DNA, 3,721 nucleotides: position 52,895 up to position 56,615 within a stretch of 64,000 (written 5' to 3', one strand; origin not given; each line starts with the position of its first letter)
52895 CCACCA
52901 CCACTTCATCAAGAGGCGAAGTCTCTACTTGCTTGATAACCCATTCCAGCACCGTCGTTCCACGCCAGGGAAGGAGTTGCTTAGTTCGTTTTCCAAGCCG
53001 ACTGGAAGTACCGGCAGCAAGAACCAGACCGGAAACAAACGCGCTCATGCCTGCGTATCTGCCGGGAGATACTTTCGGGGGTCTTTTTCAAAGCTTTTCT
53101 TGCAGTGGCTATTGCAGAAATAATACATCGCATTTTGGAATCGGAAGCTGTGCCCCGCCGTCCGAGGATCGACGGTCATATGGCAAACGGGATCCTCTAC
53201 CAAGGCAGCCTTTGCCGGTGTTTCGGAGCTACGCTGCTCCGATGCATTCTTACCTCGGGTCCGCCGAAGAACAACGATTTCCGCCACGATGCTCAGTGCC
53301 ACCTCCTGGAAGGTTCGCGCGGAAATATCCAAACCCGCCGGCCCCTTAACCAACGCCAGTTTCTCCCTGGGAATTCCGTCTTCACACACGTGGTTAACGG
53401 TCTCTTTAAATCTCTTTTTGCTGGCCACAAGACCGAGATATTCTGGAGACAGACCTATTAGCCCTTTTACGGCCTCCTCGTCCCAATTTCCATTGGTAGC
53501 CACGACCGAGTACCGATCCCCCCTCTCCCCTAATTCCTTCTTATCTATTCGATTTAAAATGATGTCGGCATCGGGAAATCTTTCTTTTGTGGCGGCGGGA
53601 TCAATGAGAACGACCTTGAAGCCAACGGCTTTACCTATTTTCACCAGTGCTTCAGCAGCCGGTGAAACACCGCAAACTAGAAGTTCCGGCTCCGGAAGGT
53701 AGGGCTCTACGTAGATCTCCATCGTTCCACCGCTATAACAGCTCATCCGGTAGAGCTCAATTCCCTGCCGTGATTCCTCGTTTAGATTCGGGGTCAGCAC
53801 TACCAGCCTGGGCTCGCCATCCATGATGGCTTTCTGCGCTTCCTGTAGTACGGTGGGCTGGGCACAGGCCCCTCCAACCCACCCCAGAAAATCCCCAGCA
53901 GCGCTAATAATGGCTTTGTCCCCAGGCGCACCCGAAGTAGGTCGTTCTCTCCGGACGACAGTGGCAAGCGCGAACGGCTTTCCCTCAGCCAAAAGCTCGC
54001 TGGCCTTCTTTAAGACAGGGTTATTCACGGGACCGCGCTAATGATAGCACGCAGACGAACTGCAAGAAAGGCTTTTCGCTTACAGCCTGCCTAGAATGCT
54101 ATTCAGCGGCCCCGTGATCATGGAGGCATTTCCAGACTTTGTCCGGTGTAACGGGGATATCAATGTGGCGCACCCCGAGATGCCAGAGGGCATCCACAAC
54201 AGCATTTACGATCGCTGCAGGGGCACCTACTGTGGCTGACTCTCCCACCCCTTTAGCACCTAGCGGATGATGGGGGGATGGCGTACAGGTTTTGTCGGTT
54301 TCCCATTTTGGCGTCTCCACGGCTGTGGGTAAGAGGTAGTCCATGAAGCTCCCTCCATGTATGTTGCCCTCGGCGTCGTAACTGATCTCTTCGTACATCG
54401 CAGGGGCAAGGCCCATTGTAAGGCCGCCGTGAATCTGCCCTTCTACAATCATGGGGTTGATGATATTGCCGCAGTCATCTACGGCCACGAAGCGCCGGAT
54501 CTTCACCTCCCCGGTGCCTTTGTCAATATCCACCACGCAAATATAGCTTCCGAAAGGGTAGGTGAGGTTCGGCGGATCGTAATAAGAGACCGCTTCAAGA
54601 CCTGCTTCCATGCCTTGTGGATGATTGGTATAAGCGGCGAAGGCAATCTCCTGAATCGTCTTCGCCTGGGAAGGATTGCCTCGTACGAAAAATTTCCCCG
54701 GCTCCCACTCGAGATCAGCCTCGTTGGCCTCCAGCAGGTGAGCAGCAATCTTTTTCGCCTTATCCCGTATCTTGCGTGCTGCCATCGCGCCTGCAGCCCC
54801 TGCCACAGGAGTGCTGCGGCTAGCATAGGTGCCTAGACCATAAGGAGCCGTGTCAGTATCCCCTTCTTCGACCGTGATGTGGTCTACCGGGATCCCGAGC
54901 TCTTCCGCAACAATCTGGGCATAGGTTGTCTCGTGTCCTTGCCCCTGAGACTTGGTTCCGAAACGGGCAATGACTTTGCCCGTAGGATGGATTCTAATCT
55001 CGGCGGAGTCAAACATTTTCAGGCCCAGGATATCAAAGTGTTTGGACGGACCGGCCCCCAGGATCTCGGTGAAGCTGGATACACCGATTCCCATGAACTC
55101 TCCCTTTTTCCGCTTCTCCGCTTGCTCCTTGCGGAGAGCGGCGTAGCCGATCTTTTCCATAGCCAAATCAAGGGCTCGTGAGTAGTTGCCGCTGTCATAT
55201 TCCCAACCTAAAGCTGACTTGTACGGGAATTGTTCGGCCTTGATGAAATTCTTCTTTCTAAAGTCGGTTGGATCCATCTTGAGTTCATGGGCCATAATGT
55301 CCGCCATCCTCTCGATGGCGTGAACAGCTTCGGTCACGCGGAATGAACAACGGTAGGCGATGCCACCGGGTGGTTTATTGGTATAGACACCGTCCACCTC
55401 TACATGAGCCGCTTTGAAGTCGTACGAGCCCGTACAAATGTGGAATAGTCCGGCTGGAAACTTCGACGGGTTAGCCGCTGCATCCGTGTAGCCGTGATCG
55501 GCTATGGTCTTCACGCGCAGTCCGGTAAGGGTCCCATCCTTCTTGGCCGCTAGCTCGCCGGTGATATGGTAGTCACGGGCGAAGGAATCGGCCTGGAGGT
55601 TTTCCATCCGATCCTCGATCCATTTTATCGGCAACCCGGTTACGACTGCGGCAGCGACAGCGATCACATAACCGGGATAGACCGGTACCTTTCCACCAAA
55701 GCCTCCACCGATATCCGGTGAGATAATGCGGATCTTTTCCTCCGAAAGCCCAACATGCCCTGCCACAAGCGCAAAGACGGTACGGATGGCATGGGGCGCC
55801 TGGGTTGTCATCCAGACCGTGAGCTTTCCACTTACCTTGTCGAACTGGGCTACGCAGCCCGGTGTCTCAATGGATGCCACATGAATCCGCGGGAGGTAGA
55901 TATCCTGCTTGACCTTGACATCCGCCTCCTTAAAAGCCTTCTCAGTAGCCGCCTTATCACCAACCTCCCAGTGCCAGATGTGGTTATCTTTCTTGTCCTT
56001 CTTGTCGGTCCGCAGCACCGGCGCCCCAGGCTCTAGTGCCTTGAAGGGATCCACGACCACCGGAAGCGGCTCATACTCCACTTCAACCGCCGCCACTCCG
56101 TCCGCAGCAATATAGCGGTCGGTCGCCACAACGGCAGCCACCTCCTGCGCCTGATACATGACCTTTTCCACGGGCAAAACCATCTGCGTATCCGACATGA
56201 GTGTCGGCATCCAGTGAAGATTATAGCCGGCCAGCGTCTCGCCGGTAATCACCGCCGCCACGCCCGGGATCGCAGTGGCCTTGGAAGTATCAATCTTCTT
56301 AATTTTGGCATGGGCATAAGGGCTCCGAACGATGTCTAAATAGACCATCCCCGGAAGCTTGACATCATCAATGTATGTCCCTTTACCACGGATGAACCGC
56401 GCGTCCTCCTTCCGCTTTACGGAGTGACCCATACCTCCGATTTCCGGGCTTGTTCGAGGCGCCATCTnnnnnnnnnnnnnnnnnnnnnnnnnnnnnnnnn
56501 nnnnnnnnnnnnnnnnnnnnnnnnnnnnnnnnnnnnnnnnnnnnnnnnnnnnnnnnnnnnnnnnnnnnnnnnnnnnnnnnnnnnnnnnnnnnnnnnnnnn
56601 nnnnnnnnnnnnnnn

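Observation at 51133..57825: Form-I (AYRCSFR) CO dehydrogenase coxMSL followed by XdhC::YHS, MocA and XdhC, with no CoxD/CoxE-like genes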

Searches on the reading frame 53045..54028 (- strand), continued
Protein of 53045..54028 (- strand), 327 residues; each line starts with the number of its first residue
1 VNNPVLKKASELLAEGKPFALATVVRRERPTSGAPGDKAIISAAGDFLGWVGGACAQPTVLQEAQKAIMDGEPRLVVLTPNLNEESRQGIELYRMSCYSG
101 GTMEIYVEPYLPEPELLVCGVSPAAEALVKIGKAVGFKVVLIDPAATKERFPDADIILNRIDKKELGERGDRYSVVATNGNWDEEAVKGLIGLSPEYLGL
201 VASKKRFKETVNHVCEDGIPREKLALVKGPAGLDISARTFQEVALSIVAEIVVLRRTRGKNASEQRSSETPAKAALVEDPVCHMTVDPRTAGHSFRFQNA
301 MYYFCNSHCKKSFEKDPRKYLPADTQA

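Call 68: find_encoding_contigs(protein=P0016, flank=10000, max_places=1)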
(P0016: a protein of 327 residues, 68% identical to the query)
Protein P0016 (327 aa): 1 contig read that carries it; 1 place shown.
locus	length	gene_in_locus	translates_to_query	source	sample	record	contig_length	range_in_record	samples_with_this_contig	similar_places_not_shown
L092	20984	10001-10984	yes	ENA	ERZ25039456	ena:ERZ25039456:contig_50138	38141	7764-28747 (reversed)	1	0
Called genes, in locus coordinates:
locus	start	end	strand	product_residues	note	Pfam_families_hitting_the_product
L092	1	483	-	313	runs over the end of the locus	PF02423:OCD_Mu_crystall, PF01488:Shikimate_DH (weak)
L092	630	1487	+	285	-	PF12773:DZR (weak), PF13248:Zn_ribbon_3 (faint), PF08239:SH3_3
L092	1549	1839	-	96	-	-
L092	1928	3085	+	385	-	PF05977:MFS_3, PF07690:MFS_1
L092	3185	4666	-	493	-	PF03485:Arg_tRNA_synt_N, PF00750:tRNA-synt_1d (weak), PF05746:DALR_1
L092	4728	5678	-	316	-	PF09084:NMT1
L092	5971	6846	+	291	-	PF00941:FAD_binding_5, PF03450:CO_deh_flav_C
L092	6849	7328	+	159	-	PF01799:Fer2_2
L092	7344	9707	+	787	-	PF01315:Ald_Xan_dh_C, PF02738:MoCoBD_1, PF20256:MoCoBD_2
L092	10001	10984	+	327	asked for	PF02625:XdhC_CoxI, PF13478:XdhC_C, PF04945:YHS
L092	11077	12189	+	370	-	PF02625:XdhC_CoxI, PF13478:XdhC_C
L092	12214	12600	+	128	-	PF01592:NifU_N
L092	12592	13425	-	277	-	PF00581:Rhodanese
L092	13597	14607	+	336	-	PF07143:AttH, PF17186:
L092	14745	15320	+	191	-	PF04542:Sigma70_r2 (weak), PF08281:Sigma70_r4_2, PF00196:GerE (weak), PF04545:Sigma70_r4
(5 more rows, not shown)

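Call 69: predict_structure(alignment_id=A2)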
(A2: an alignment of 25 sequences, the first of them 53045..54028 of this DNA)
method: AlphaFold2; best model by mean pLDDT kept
length: 327 residues; sequences in the alignment: 25
mean_pLDDT: 65.8   pTM: 0.50
mean pLDDT of the five models: 65.8, 65.4, 64.1, 63.2, 60.1
residues with pLDDT >= 90: 26; 70-90: 129; 50-70: 90; < 50: 82
segments of 3 or more residues with pLDDT < 50: 25-35, 71-112, 231-236, 259-273, 324-327
pLDDT, mean of each block of 10 residues (from residue 1): 51 53 47 46 59 57 56 38 36 40 40 77 84 74 91 89 74 85 87 84 83 86 75 51 66 58 34 64 74 84 85 87 52
secondary structure, 60 per line:
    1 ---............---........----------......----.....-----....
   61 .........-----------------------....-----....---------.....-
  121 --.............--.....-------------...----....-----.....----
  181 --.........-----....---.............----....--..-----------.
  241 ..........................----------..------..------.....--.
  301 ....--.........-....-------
elements in order: H4-15 E19-26 E37-42 E47-51 H57-69 E93-96 E102-105 E115-119 H123-135 E138-142 E156-158 H163-166 E172-176 H183-191 E197-200 H204-216 H221-224 H240-266 E293-297 E300-304 H307-315 H317-320

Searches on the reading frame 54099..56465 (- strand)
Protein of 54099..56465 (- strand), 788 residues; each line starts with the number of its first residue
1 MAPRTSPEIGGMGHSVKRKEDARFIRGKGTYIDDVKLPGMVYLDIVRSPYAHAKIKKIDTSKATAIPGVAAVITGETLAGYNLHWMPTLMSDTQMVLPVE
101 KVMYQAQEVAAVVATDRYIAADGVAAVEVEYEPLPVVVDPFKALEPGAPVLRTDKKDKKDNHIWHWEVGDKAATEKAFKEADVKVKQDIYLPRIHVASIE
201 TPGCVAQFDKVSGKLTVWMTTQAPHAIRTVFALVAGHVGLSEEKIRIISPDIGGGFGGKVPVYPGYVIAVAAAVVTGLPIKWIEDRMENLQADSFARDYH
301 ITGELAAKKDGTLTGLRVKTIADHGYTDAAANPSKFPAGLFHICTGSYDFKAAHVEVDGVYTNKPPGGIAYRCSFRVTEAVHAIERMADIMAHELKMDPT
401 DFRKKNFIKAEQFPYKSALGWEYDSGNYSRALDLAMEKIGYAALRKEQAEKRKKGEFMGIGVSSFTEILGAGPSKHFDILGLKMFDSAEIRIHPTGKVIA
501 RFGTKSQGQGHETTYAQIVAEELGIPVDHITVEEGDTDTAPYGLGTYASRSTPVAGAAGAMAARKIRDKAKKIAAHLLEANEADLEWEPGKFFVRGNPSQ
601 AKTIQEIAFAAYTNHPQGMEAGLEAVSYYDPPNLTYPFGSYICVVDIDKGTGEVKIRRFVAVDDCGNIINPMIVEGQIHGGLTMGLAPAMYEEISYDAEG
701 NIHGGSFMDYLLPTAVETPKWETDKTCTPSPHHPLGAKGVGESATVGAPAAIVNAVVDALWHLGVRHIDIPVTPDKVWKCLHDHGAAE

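Call 3: search_protein_families(library=pfam, proteins=[window:54099-56465:-], max_evalue=0.01)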
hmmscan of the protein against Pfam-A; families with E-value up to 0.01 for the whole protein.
window:54099-56465:- (788 aa): 3 families
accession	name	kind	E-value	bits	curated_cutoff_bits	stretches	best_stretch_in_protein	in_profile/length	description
PF20256.3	MoCoBD_2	-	1.5e-91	307.2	27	1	435-719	2-283/283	Molybdopterin cofactor-binding domain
PF02738.23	MoCoBD_1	-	1.6e-69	234.2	27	1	157-407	4-244/244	Molybdopterin cofactor-binding domain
PF01315.27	Ald_Xan_dh_C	-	4e-33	114.5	31.3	1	27-135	2-110/110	Aldehyde oxidase and xanthine dehydrogenase, a/b hammerhead domain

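Call 4: search_protein_families(library=ncbifam, proteins=[window:54099-56465:-], max_evalue=0.001)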
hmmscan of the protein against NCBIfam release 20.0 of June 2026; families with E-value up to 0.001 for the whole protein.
window:54099-56465:- (788 aa): 13 families
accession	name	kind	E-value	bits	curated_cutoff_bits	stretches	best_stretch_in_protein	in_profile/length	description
TIGR02416.1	CO_dehy_Mo_lg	equivalog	0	1261.5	991.15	1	20-779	1-769/770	aerobic carbon-monoxide dehydrogenase large subunit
NF041018.1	glyceraldDH_alpha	equivalog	1.3e-188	628.9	790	1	12-778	3-741/741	glyceraldehyde dehydrogenase subunit alpha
NF040766.1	CODH_aero_grp5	exception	5.4e-158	527.6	950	1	12-779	5-783/785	aerobic carbon-monoxide dehydrogenase large subunit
NF043082.1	XdhA_XDHase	equivalog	4.2e-125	418.7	780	1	12-785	1-756/758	xanthine dehydrogenase subunit XdhA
NF007426.0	PRK09970.1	equivalog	1.3e-119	400.4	916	1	12-785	6-759/761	xanthine dehydrogenase molybdenum-binding subunit XdhA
TIGR03194.1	4hydrxCoA_A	equivalog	3.4e-119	399.4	994.55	1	25-781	10-746/746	4-hydroxybenzoyl-CoA reductase subunit alpha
TIGR03196.1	pucD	equivalog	3.5e-86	290.2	783.65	1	13-774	4-751/763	xanthine dehydrogenase subunit D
TIGR03311.1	Se_dep_XDH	equivalog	2.6e-68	230.9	830.45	2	10-583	160-691/848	selenium-dependent xanthine dehydrogenase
NF045668.1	pterin_aldehy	equivalog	2.9e-67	227.5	1100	1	30-781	193-904/905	molybdopterin-dependent aldehyde oxidoreductase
TIGR02965.1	xanthine_xdhB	equivalog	4.9e-67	226.7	849.5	1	14-781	3-754/758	xanthine dehydrogenase molybdopterin binding subunit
TIGR03313.1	Se_sel_red_Mo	hypoth_equivalog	9.4e-67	225.5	1101.9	2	172-781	362-949/951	molybdopterin-dependent oxidoreductase Mo/Fe-S-binding subunit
NF041671.1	peri_hyde_PaoC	equivalog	2.5e-64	217.9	1180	1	13-781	19-731/735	aldehyde oxidoreductase molybdenum-binding subunit PaoC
TIGR02969.1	mam_aldehyde_ox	subfamily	2.4e-32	111.4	1912.3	1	12-778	576-1304/1330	aldehyde oxidase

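Call 14: search_dna_similar(query=window:54099-56465:-, collection=plasmids, mode=protein, max_rows=25)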
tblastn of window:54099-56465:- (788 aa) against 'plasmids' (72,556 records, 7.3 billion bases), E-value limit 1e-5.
Records with a match: 1198; places in all: 2078; records where one place covers at least 80% of the query: 980.
Best place of each record, by identity: 60-80% 14; <60% 1184.
By first word of the organism name: Rhizobium 155; Sinorhizobium 155; Pseudosulfitobacter 108; Pantoea 93; Agrobacterium 40; Sulfitobacter 34; Azospirillum 31; Streptomyces 27; Ensifer 21; Deinococcus 20; and 141 more.
By predicted mobility (MOB-suite, as given by PLSDB): non-mobilizable 770; conjugative 290; mobilizable 138.
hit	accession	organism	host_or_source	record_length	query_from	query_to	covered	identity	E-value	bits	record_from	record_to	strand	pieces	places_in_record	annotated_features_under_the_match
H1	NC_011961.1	Thermomicrobium roseum DSM 5159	-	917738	5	788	99%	72.8%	0e+0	1100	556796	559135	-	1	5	aerobic carbon-monoxide dehydrogenase large subunit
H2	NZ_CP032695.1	Rhizobium jaguaris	Calliandra grandiflora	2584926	8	786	99%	62.6%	0e+0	937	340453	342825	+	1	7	none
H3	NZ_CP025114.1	Bradyrhizobium sp. SK17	whole organism,agricultural soil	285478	8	779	98%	62.4%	0e+0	924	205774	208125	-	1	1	aerobic carbon-monoxide dehydrogenase large subunit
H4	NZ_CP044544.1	Bradyrhizobium betae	Beta vulgaris,Cell culture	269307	8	779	98%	62.4%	0e+0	924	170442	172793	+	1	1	aerobic carbon-monoxide dehydrogenase large subunit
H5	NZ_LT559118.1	Nonomuraea gerenzanensis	-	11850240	16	782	97%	62.2%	0e+0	906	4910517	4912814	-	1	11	none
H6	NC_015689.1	Afipia carboxidovorans OM5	-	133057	8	779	98%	61.6%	0e+0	918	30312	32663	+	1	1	aerobic carbon-monoxide dehydrogenase large subunit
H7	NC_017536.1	Afipia carboxidovorans OM4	-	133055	8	779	98%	61.6%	0e+0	918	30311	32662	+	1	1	aerobic carbon-monoxide dehydrogenase large subunit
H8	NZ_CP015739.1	Shinella sp. HZN7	-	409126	8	786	99%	60.7%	0e+0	892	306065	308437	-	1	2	aerobic carbon-monoxide dehydrogenase large subunit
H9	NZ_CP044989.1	Deinococcus sp. AJ005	single cell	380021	7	781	98%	61.0%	0e+0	902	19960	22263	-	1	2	aerobic carbon-monoxide dehydrogenase large subunit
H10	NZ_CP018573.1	Marivivens sp. JLT3646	cell culture,shallow-sea hydrothermal ...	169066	6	785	99%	60.5%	0e+0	904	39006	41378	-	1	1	aerobic carbon-monoxide dehydrogenase large subunit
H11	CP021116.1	Aestuarium zhoushanense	pure culture,tidal flat sample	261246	6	785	99%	60.4%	0e+0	902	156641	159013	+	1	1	carbon-monoxide dehydrogenase large subunit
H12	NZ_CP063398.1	Rhizobium sp. SL42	Amphicarpaea bracteata,Whole ...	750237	2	779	99%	60.3%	0e+0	913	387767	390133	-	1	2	aerobic carbon-monoxide dehydrogenase large subunit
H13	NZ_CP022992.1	Paraburkholderia aromaticivorans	-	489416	11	779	98%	60.7%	0e+0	919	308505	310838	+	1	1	aerobic carbon-monoxide dehydrogenase large subunit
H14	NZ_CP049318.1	Caballeronia sp. SBC2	whole organism,soil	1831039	11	785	98%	60.1%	0e+0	924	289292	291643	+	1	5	none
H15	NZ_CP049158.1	Caballeronia sp. SBC1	whole organism,soil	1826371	11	785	98%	60.0%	0e+0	921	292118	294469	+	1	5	none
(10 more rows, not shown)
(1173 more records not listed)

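Call 16: get_annotated_region(hit=H1, flank=12000)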
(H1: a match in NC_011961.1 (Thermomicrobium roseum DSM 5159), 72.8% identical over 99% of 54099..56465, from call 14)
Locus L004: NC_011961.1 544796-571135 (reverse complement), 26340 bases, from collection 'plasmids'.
description: Thermomicrobium roseum DSM 5159 plasmid unnamed, complete sequence
organism: Thermomicrobium roseum DSM 5159 (NCBI taxid 309801)
taxonomy: Bacteria; Thermomicrobiota; Thermomicrobia; Thermomicrobiales; Thermomicrobiaceae; Thermomicrobium; Thermomicrobium roseum; Thermomicrobium roseum DSM 5159
host: -; source: -; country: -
typing (MOB-suite, as given by PLSDB): non-mobilizable
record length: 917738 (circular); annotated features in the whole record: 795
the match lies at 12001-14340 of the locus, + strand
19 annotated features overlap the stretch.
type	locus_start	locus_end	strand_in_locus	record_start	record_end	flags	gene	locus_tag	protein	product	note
CDS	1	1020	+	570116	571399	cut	-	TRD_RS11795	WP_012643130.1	MFS transporter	GO:0055085 - transmembrane transport [Evidence IEA]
CDS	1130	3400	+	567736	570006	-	-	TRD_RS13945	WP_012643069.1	diguanylate cyclase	-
CDS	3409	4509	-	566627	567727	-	-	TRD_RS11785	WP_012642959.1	Xaa-Pro peptidase family protein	GO:0006508 - proteolysis [Evidence IEA]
CDS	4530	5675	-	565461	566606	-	-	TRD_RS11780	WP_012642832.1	hypothetical protein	-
CDS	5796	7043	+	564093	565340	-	-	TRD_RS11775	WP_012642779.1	GAF domain-containing sensor histidine kinase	-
CDS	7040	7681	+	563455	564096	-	-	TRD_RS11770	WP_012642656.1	response regulator transcription factor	GO:0000160 - phosphorelay signal transduction system [Evidence IEA]; GO:0006355 - regulation of DNA-templated ...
CDS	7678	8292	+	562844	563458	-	-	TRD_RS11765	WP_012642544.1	nucleotidyltransferase family protein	-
CDS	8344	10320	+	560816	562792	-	-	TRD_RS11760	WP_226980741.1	S9 family peptidase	-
CDS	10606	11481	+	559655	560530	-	-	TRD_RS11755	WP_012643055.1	xanthine dehydrogenase family protein subunit M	-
CDS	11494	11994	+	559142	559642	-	-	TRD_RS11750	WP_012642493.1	(2Fe-2S)-binding protein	-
CDS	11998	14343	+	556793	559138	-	-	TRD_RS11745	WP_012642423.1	aerobic carbon-monoxide dehydrogenase large subunit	-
CDS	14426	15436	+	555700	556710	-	-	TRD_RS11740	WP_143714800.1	XdhC family protein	-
CDS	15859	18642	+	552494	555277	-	acnA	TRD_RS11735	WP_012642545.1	aconitate hydratase AcnA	GO:0006099 - tricarboxylic acid cycle [Evidence IEA]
CDS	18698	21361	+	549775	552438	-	-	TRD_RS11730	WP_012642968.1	pitrilysin family protein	-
CDS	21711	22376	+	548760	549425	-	-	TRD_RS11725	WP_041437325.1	chlorite dismutase family protein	-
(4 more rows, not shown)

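Call 17: get_annotated_region(hit=H6, flank=10000)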
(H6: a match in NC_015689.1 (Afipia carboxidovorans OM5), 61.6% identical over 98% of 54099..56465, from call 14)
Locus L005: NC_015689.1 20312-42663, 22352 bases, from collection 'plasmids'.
description: Afipia carboxidovorans OM5 plasmid pHCG3, complete sequence
organism: Afipia carboxidovorans OM5 (NCBI taxid 504832)
taxonomy: Bacteria; Pseudomonadota; Alphaproteobacteria; Hyphomicrobiales; Nitrobacteraceae; Afipia; Afipia carboxidovorans; Afipia carboxidovorans OM5
host: -; source: -; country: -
typing (MOB-suite, as given by PLSDB): conjugative; replicon rep_cluster_503; relaxase MOBQ; mating-pair formation MPF_T
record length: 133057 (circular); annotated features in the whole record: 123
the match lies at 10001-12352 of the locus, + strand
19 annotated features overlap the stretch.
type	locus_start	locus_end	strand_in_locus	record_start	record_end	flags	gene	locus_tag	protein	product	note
CDS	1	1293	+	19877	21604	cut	-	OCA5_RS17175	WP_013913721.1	type I secretion system permease/ATPase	GO:0030253 - protein secretion by the type I secretion system [Evidence IEA]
CDS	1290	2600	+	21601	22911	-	-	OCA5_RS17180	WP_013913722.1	HlyD family type I secretion periplasmic adaptor subunit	GO:0030253 - protein secretion by the type I secretion system [Evidence IEA]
CDS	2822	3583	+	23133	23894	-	-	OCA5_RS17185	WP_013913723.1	ImuA family protein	-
CDS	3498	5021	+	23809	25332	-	-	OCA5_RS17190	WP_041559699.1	DUF6504 family protein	-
CDS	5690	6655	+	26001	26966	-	-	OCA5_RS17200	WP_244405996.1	transporter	-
CDS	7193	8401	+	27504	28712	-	-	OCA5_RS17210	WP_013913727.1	MHYT domain-containing protein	-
CDS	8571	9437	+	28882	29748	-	coxM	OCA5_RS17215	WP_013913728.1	carbon monoxide dehydrogenase medium subunit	-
CDS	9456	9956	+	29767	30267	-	coxS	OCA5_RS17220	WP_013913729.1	carbon monoxide dehydrogenase small subunit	-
CDS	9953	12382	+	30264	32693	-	-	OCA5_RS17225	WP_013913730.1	aerobic carbon-monoxide dehydrogenase large subunit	-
CDS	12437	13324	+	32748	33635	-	-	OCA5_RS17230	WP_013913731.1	MoxR family ATPase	-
CDS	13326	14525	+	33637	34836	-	-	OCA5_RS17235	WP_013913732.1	VWA domain-containing protein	-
CDS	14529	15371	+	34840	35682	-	-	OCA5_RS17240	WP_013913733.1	XdhC family protein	-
CDS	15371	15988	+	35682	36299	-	-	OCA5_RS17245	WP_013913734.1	carbon monoxide dehydrogenase subunit G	-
CDS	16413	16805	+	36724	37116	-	-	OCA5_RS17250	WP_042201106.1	MHYT domain-containing protein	-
CDS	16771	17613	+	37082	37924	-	-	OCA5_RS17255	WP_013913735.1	MHYT domain-containing protein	-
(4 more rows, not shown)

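Call 42: list_cluster_members(proteins=[window:54099-56465:-, window:53045-54028:-, window:51133-52251:-, window:43743-45584:-, window:16038-19538:+, window:19839-21131:+, window:50712-51092:-])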
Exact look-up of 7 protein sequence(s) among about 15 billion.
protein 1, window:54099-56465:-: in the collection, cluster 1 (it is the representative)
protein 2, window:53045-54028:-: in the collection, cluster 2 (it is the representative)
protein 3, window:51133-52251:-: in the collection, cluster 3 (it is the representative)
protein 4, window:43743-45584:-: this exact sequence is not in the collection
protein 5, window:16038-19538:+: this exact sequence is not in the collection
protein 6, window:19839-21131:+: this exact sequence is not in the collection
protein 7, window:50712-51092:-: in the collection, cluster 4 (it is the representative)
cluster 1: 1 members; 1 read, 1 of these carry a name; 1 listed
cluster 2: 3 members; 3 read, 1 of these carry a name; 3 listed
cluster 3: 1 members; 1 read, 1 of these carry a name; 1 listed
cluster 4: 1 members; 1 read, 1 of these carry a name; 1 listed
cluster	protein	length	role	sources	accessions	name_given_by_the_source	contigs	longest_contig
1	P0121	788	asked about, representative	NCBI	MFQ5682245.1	MAG: aerobic carbon-monoxide dehydrogenase large subunit [Candidatus Binatia bacterium]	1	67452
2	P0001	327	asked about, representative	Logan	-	-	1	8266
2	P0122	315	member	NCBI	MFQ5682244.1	MAG: XdhC family protein [Candidatus Binatia bacterium]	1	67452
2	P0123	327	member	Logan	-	-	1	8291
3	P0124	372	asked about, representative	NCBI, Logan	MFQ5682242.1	MAG: XdhC family protein [Candidatus Binatia bacterium]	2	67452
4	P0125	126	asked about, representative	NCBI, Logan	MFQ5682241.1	MAG: iron-sulfur cluster assembly scaffold protein [Candidatus Binatia bacterium]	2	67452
